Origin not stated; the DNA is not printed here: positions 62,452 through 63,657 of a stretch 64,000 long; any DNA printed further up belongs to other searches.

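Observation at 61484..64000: Inovirus-like (filamentous phage) module integrated at tRNA-Gly(CCC), running off the window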

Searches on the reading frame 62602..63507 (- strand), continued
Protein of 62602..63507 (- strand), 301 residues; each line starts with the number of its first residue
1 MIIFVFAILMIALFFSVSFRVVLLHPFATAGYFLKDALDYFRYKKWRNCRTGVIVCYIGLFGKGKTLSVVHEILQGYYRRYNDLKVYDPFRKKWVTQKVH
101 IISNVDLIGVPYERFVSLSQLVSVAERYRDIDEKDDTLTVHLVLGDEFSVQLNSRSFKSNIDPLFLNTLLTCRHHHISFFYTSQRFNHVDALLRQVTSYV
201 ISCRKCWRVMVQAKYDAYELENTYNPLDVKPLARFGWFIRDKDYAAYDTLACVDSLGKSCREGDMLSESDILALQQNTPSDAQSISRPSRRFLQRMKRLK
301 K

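Call 38: find_related_loci(query=A2, collection=genome_contigs, flank=10000)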
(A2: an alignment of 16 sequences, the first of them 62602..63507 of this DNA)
Query A2 (301 aa) in genome_contigs; peptide patterns used: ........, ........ (x = any residue, [..] = any of these).
163 stretches matched a pattern; 90 encode a relative of the query (tblastn E <= 1e-3); the best 80 are kept; 80 distinct loci.
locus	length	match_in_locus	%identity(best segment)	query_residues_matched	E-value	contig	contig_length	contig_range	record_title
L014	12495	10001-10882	67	1-295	4e-140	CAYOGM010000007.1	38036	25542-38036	MAG TPA_asm: uncultured Acetatifactor sp. isolate SRP315200_co1_753 genome assembly, contig: NODE_1335_length_38036_cov_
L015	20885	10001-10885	68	3-299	1e-138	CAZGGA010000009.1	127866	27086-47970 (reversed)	MAG TPA_asm: uncultured Acetatifactor sp. isolate SRP199465_co2_409 genome assembly, contig: NODE_146_length_127866_cov_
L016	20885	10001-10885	66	3-299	9e-135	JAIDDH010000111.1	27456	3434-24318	MAG: Acetatifactor sp. isolate SC0310_comb_2 SC0310_comb_2_contig_111, whole genome shotgun sequence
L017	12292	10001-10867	67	4-294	7e-130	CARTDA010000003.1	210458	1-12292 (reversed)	MAG: uncultured Lachnospiraceae bacterium isolate MGBC166886 genome assembly, contig: MGBC166886.3, whole genome shotgun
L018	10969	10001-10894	65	1-301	7e-129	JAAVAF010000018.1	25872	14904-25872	MAG: Lachnospiraceae bacterium isolate Mgla_MAG_15-bin_8 c_000000015509, whole genome shotgun sequence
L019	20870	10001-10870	65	11-301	5e-128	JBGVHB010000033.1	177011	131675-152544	MAG: Roseburia sp. isolate fecal_MAG_353 fecal_MAG_353_contig_0033, whole genome shotgun sequence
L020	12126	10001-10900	60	1-301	9e-127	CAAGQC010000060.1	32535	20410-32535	MAG TPA_asm: Lachnospiraceae bacterium, isolate HGM12144, WGS project CAAGQC010000000 data, contig: SRS820611_23_k75_124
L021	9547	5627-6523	57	1-301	8e-124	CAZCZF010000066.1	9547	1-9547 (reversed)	MAG TPA_asm: uncultured Vampirovibrio sp. isolate SRP350583_co2_411 genome assembly, contig: NODE_10889_length_9547_cov_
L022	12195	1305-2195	58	1-298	2e-122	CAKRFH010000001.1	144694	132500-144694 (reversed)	MAG: uncultured Roseburia sp. isolate REFINED_METABAT215_TOP10_CONTIGS_1500_ASSEMBLY_K77_MERGED__Hadza_MoBio_hadza-A-D_F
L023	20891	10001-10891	58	1-298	2e-121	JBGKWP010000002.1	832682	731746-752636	MAG: Roseburia sp. isolate D1217bin56 contig_2703, whole genome shotgun sequence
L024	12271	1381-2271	60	1-301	7e-120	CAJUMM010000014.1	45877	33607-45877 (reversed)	MAG TPA_asm: uncultured Lachnospiraceae bacterium isolate MGBC154005 genome assembly, contig: MGBC154005.14, whole genom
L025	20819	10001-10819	67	16-290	3e-121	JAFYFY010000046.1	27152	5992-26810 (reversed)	MAG: Lachnospiraceae bacterium isolate RGIG7055 Sheep_Rumen.Co__c901027, whole genome shotgun sequence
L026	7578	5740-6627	59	1-301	9e-118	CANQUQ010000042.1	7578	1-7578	MAG: uncultured Acetatifactor sp. isolate Lapin-032__bin19 genome assembly, contig: Lapin-032__NODE_12669_length_7578_co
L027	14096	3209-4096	60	1-296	6e-117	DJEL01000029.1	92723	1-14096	MAG TPA_asm: Lachnospiraceae bacterium UBA5899 UBA5899_contig_5504, whole genome shotgun sequence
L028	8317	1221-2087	61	2-290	1e-115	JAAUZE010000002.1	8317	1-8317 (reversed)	MAG: Lachnospiraceae bacterium isolate Mgla_MAG_36-bin_9 c_000000012890, whole genome shotgun sequence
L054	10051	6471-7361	54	2-301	1e-101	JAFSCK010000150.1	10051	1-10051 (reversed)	MAG: Oscillospiraceae bacterium isolate RGIG3015 Goat_Rectum-3__c742118, whole genome shotgun sequence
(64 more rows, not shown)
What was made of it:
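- Tried and rejected: It was repeated with close homologues (call 38).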

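Call 43: predict_structure(alignment_id=A1)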
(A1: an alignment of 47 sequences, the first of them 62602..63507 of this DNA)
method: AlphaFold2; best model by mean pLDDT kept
length: 301 residues; sequences in the alignment: 47
mean_pLDDT: 89.9   pTM: 0.83
mean pLDDT of the five models: 89.9, 89.6, 89.2, 87.5, 75.3
residues with pLDDT >= 90: 193; 70-90: 98; 50-70: 10; < 50: 0
segments of 3 or more residues with pLDDT < 50: none
pLDDT, mean of each block of 10 residues (from residue 1): 94 93 95 96 95 94 95 96 96 96 95 90 89 95 92 74 73 84 92 91 96 95 86 96 93 84 86 71 78 86 76
secondary structure, 60 per line:
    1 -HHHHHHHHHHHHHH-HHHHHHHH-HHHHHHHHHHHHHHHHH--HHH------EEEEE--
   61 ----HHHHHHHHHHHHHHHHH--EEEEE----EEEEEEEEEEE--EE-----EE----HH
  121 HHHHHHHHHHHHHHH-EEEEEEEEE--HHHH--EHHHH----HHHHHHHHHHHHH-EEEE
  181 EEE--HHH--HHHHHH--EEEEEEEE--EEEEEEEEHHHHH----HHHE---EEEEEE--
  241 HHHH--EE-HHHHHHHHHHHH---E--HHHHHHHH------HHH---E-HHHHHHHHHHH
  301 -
elements in order: H2-15 H17-24 H26-42 E54-58 H65-81 E84-88 E93-103 H119-135 E137-145 H148-151 H155-158 H163-175 E177-183 H191-196 E199-206 E209-216 H217-221 E233-238 H241-244 H250-261 H268-275 H290-300
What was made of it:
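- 62602..63507 (-): Zot/pI-like morphogenesis ATPase, 301 aa. It has an N-terminal membrane helix (residues 1-24) and then a P-loop domain (Walker A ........). AlphaFold model has pLDDT 89.9 (call 43).
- Confident model (call 43).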

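Call 47: fold_search(model_id=the predicted structure, library=viral)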
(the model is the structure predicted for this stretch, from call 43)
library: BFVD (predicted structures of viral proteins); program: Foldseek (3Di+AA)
matches with E <= 10: 1532; with E <= 0.001: 121
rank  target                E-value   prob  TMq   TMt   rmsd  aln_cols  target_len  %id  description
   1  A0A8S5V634            2.0e-09  1.00  0.46  0.64   4.3       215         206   17  Zonular occludens toxin [Inoviridae sp. ctDDr4]
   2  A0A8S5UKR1            2.1e-09  1.00  0.33  0.49   8.7       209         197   18  Zonular occludens toxin [Inoviridae sp. ct4fI15]
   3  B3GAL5                5.4e-09  1.00  0.38  0.57  11.4       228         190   17  AMDV2_16 [uncultured virus]
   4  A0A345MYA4            2.0e-08  1.00  0.47  0.54   5.0       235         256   19  (no name in the UniProt tables at hand)
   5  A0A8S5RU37            3.0e-08  1.00  0.41  0.38   6.4       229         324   18  Zonular occludens toxin [Inoviridae sp. ctjYd14]
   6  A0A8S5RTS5            9.1e-08  1.00  0.42  0.47   8.6       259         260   15  Zonular occludens toxin [Inoviridae sp. ctS4A1]
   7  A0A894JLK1            1.3e-07  1.00  0.45  0.49  10.7       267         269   18  (no name in the UniProt tables at hand)
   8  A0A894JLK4            1.7e-07  1.00  0.40  0.56   8.0       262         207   18  (no name in the UniProt tables at hand)
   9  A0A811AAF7            3.8e-07  1.00  0.39  0.43  10.2       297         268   10  (no name in the UniProt tables at hand)
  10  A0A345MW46            4.0e-07  1.00  0.43  0.35  19.6       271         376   12  (no name in the UniProt tables at hand)
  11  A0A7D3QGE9            4.0e-07  1.00  0.35  0.40   9.5       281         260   14  (no name in the UniProt tables at hand)
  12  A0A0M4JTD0            5.4e-07  1.00  0.37  0.31  17.9       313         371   13  (no name in the UniProt tables at hand)
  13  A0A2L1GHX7            8.3e-07  1.00  0.33  0.39  20.5       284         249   16  (no name in the UniProt tables at hand)
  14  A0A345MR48            9.4e-07  1.00  0.43  0.41   5.5       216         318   14  (no name in the UniProt tables at hand)
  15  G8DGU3                2.2e-06  1.00  0.35  0.37  21.0       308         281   12  (no name in the UniProt tables at hand)
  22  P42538                1.8e-05  1.00  0.38  0.37  15.2       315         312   14  Uncharacterized 37.2 kDa protein [Acholeplasma phage L2]
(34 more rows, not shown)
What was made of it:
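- The 37.2-kDa protein of Acholeplasma phage L2 appears among the fold matches at rank 22, E 1.8e-5 (call 47).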

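Call 48: find_homologous_proteins(query=L001:7094-7363:+, max_evalue=0.001)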
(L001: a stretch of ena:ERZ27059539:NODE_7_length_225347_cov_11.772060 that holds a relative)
Query L001:7094-7363:+ (89 aa): 3 proteins with E <= 0.001 among 3 candidates.
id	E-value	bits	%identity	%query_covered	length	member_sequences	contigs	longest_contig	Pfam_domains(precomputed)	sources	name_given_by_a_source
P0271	2.0e-54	199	100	100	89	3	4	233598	-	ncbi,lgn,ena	-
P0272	5.2e-33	131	68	96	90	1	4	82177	-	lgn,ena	-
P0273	3.8e-30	122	65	97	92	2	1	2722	-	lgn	-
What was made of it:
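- Tried and rejected: only 3 homologues by word search (call 48);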

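Call 52: fold_search(model_id=the predicted structure, library=pdb)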
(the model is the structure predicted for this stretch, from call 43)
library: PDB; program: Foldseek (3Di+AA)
matches with E <= 10: 1578; with E <= 0.001: 77
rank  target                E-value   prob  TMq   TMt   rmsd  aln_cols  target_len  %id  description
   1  2r2a_B                7.6e-08  1.00  0.40  0.59   6.7       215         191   14  Crystal structure of N-terminal domain of zonular occludens toxin from Neisseria meningitidis (released 2007-09-04)
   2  2r2a_A                8.1e-08  1.00  0.37  0.55   7.0       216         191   14  Crystal structure of N-terminal domain of zonular occludens toxin from Neisseria meningitidis (released 2007-09-04)
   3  2zuc_B                5.0e-06  1.00  0.33  0.33   8.9       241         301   12  Crystal structure of left-handed RadA filament (released 2009-04-07)
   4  2zuc_A                9.3e-06  1.00  0.32  0.33   8.7       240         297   12  Crystal structure of left-handed RadA filament (released 2009-04-07)
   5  9svx_I                1.5e-05  1.00  0.37  0.36   7.2       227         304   12  XRCC3-RAD51C-RAD51D-XRCC2 (XRCC3 complex) capping a RAD51 filament on single stranded DNA (released 2025-11-26)
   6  3ew9                  1.5e-05  1.00  0.36  0.34   7.3       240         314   14  RADA recombinase from METHANOCOCCUS MARIPALUDIS in complex with AMPPNP and potassium ions (released 2009-05-05)
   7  5nwl_D                1.6e-05  1.00  0.36  0.35   6.7       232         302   12  Crystal structure of a human RAD51-ATP filament. (released 2018-03-07)
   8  8r2g_E                4.9e-05  1.00  0.32  0.39   6.7       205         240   14  Crystal structure of a BRCA2-DMC1 complex (released 2023-11-22)
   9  9q29_L                5.9e-05  1.00  0.34  0.34   8.4       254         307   12  DX2-CX3 structure capping RAD51 filament (released 2026-03-04)
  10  7t8c_A                7.1e-05  1.00  0.36  0.23   7.5       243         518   11  Heptameric Human Twinkle Helicase Clinical Variant W315L (released 2022-07-27)
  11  8ouy_B                7.1e-05  1.00  0.36  0.35   8.4       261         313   10  Human RAD51B-RAD51C-RAD51D-XRCC2 (BCDX2) complex, 3.4 A resolution (released 2023-06-21)
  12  8faz_X                7.5e-05  1.00  0.38  0.47   8.2       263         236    8  Cryo-EM structure of the human BCDX2 complex (released 2023-06-21)
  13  5jec_B                7.5e-05  1.00  0.36  0.44   8.0       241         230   16  Apo-structure of humanised RadA-mutant humRadA33F (released 2016-10-19)
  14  9q25_X                7.5e-05  1.00  0.32  0.39   6.9       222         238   11  DX2-CX3-RAD51 in the closed state (released 2026-03-04)
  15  8r2g_A                7.5e-05  1.00  0.30  0.36   7.1       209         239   12  Crystal structure of a BRCA2-DMC1 complex (released 2023-11-22)
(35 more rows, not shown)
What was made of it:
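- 62602..63507 (-): Foldseek best matches are Zot of Inoviridae sp. at 2e-9 (call 47) and 2r2a at 7.6e-8 (call 52).
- On Tubulavirales / realm Efunaviria (filamentous phages): The best Foldseek matches are Inoviridae Zot at 2e-9 and 2r2a at 7.6e-8 (calls 47 and 52).
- Best fold matches are Inoviridae Zot proteins and PDB 2r2a, about 60-fold better in E-value than the next PDB match, RadA (calls 47 and 52). FtsK ranks 33rd (call 52).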

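Call 54: search_solved_structures(query=A3, max_evalue=10, show_alignments=2)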
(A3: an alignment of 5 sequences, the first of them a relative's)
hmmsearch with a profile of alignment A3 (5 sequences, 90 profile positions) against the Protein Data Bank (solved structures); distinct sequences matched with E-value up to 10: 0.

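Call 63: predict_structure(alignment_id=A4)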
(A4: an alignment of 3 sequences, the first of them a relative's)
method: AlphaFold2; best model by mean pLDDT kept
length: 89 residues; sequences in the alignment: 3
mean_pLDDT: 43.8   pTM: 0.30
mean pLDDT of the five models: 43.8, 41.8, 41.8, 40.9, 37.8
residues with pLDDT >= 90: 0; 70-90: 1; 50-70: 19; < 50: 69
segments of 3 or more residues with pLDDT < 50: 1-8, 29-31, 33-89
pLDDT, mean of each block of 10 residues (from residue 1): 48 61 54 44 37 42 38 37 33
secondary structure, 60 per line:
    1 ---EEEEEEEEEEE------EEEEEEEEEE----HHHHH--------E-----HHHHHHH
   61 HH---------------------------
elements in order: E4-14 E21-30 H35-39 H54-62
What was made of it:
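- Tried and rejected: AlphaFold pLDDT 43.8, so no fold search was made (call 63);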

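Call 77: list_cluster_members(proteins=[P0271, L001:3943-4968:+, L001:7715-9238:+, L001:2460-3563:+, L001:5517-6173:+])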
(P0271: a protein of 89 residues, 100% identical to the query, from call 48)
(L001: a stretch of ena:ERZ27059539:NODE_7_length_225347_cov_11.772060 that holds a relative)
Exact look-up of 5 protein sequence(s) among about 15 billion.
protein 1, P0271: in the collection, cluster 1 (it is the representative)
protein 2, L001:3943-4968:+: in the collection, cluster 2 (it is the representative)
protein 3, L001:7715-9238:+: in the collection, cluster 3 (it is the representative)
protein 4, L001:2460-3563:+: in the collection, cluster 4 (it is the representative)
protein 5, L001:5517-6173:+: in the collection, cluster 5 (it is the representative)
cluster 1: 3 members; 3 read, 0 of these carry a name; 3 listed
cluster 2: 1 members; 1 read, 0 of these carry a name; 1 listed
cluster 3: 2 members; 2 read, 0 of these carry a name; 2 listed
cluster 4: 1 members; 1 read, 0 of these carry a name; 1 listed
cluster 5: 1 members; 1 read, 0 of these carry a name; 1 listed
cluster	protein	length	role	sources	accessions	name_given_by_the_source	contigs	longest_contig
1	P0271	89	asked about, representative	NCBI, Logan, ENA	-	-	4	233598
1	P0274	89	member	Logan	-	-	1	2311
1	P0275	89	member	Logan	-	-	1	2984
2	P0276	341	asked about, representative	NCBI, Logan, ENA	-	-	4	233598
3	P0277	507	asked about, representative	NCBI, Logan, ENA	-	-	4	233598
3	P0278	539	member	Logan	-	-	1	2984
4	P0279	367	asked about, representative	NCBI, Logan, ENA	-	-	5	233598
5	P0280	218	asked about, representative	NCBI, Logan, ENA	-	-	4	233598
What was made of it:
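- Tried and rejected: No source gives a name for this genome's proteins (call 77).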

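Call 78: find_encoding_contigs(protein=P0279, flank=6000, max_places=10)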
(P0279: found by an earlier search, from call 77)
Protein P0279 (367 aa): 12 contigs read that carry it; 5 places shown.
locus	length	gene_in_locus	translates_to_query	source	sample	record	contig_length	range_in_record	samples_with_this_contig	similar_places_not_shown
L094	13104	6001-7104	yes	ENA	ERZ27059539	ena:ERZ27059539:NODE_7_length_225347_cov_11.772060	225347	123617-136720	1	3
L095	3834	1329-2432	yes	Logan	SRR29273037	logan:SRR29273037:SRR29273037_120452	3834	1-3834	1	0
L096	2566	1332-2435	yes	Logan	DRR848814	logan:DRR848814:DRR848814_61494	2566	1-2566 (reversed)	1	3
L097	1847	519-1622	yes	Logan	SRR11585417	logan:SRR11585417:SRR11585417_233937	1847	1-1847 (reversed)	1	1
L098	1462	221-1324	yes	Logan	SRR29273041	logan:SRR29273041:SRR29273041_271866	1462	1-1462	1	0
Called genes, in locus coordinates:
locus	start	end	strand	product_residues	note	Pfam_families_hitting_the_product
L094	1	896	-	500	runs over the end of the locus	PF01546:Peptidase_M20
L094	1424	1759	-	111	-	PF04993:TfoX_N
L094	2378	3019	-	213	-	PF06445:GyrI-like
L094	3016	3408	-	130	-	PF00903:Glyoxalase, PF12681:Glyoxalase_2, PF18029:Glyoxalase_6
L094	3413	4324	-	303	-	PF08220:HTH_DeoR (weak), PF08279:HTH_11, PF19187:HTH_PafC (weak), PF13280:WYL, PF25583:WCX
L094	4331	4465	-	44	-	-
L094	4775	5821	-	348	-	PF03786:UxuA, PF01261:AP_endonuc_2 (weak)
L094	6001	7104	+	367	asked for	PF13487:HD_5, PF08668:HDOD (faint), PF01966:HD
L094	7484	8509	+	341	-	PF02407:Viral_Rep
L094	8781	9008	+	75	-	-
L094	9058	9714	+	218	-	PF10263:SprT-like (weak)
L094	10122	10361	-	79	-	-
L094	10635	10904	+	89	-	-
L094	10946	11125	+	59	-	-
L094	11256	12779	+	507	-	-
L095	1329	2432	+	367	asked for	PF13487:HD_5, PF08668:HDOD (faint), PF01966:HD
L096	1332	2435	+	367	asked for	PF13487:HD_5, PF08668:HDOD (faint), PF01966:HD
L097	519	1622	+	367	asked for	PF13487:HD_5, PF08668:HDOD (faint), PF01966:HD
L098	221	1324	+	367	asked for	PF13487:HD_5, PF08668:HDOD (faint), PF01966:HD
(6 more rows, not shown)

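Call 81: find_encoding_contigs(protein=P0276, flank=4000, max_places=10)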
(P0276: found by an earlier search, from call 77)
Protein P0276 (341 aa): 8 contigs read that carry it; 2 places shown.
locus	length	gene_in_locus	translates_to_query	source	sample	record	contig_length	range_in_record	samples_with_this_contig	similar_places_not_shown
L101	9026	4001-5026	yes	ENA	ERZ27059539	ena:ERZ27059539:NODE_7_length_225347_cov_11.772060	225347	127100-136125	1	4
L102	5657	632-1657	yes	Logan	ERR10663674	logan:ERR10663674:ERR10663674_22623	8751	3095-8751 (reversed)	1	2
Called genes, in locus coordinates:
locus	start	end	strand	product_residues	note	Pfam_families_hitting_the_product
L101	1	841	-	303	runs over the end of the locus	PF08220:HTH_DeoR (weak), PF08279:HTH_11, PF19187:HTH_PafC (weak), PF13280:WYL, PF25583:WCX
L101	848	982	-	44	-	-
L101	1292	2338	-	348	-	PF03786:UxuA, PF01261:AP_endonuc_2 (weak)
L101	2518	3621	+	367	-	PF13487:HD_5, PF08668:HDOD (faint), PF01966:HD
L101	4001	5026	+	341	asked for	PF02407:Viral_Rep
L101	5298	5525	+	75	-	-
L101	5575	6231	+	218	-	PF10263:SprT-like (weak)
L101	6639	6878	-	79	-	-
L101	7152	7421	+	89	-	-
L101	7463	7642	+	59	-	-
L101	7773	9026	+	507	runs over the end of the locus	-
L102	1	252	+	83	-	?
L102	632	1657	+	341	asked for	PF02407:Viral_Rep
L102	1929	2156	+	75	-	-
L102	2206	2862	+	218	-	PF10263:SprT-like (weak)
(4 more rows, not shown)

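Call 94: search_solved_structures(query=A5, max_evalue=10, show_alignments=2)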
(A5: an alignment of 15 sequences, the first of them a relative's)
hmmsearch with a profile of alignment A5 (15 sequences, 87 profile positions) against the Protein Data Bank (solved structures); distinct sequences matched with E-value up to 10: 0.

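Call 95: search_protein_families(library=pfam, alignment_id=A5, max_evalue=1)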
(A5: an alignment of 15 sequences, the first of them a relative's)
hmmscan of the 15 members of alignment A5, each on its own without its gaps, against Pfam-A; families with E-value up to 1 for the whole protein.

A. member 1, L015:5806-6135:+ (109 aa): 0 families

B. families by the number of members that match (of 15 scanned): 11 families
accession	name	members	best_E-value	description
PF16277.11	DUF4926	2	0.0016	Domain of unknown function (DUF4926)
PF22708.2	S1CSD-TOTE-1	1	0.026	S1/CSD-like domain 1 of the TOTE conflict systems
PF00055.23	Laminin_N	1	0.063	Laminin N-terminal (Domain VI)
PF04014.23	MazE_antitoxin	1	0.08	Antidote-toxin recognition MazE, bacterial antitoxin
PF22409.2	TopoV_HHH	1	0.14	Topoisomerase V, HHH domain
PF24013.1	DUF7327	1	0.16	Family of unknown function (DUF7327)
PF04393.18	DUF535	1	0.18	Protein of unknown function (DUF535)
PF07682.17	SOR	1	0.18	Sulphur oxygenase reductase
PF09133.15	SANTA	1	0.19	SANTA (SANT Associated)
PF04884.20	UVB_sens_prot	1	0.2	Vitamin B6 photo-protection and homoeostasis domain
PF18557.6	NepR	1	0.29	Anti-sigma factor NepR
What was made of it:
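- On Tubulavirales / realm Efunaviria (filamentous phages): There are no PDB or Pfam hits for its family (calls 54, 94, 95).
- Tried and rejected: no match to PDB (calls 54 and 94) and no Pfam family at meaningful significance (best E 0.0016, call 95).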
